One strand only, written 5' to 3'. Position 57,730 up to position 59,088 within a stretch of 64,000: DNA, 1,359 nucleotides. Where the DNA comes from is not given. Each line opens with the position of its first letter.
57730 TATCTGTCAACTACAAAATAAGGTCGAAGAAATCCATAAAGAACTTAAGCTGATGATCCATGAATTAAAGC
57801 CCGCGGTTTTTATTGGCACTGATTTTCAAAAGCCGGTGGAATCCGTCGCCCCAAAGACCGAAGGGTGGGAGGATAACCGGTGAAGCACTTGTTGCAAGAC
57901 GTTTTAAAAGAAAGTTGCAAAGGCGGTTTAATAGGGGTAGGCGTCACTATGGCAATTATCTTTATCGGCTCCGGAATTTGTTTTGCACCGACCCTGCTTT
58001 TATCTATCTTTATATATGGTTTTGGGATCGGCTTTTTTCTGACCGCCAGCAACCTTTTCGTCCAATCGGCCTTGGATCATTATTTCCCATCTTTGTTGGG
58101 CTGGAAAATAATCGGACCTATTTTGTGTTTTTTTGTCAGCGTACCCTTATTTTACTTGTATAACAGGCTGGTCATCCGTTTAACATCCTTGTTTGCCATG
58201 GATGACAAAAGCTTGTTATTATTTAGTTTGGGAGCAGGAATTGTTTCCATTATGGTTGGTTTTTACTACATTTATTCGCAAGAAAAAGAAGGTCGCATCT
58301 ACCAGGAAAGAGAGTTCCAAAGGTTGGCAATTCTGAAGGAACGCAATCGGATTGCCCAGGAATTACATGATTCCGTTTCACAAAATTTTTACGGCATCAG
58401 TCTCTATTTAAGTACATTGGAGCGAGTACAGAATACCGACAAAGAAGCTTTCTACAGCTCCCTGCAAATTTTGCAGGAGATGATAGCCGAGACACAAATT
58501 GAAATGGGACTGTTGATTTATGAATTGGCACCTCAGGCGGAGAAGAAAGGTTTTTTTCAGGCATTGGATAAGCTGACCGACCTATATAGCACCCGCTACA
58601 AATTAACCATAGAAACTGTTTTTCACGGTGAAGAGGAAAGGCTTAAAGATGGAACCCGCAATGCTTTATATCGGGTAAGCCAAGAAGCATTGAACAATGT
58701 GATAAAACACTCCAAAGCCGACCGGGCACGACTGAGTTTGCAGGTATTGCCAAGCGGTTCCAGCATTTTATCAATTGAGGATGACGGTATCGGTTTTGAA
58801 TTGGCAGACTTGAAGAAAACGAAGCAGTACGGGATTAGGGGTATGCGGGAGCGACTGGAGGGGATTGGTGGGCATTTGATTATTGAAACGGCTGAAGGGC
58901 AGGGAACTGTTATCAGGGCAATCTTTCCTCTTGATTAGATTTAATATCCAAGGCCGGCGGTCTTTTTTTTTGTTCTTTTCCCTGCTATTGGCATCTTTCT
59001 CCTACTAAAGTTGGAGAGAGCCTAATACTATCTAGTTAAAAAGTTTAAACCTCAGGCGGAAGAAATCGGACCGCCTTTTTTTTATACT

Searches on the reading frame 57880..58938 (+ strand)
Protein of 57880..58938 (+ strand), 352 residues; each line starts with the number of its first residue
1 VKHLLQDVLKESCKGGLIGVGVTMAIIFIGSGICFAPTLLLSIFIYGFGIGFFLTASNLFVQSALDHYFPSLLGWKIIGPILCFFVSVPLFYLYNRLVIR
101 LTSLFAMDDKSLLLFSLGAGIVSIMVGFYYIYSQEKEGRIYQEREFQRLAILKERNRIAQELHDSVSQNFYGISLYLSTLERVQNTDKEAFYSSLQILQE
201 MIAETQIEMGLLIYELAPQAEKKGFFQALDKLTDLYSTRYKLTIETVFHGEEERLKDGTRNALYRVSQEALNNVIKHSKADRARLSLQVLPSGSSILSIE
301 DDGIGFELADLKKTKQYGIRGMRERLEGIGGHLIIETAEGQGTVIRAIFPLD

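Call 80: search_protein_families(library=pfam, proteins=[window:57880-58938:+], max_evalue=0.00001)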
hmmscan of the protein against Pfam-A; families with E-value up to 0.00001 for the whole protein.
window:57880-58938:+ (352 aa): 2 families
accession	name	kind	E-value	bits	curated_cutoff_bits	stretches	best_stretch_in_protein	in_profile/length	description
PF07730.19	HisKA_3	-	7e-13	49.4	24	1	154-220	1-67/68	Histidine kinase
PF02518.31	HATPase_c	-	6.5e-11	43.1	26.4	1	260-351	3-109/111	Histidine kinase-, DNA gyrase B-, and HSP90-like ATPase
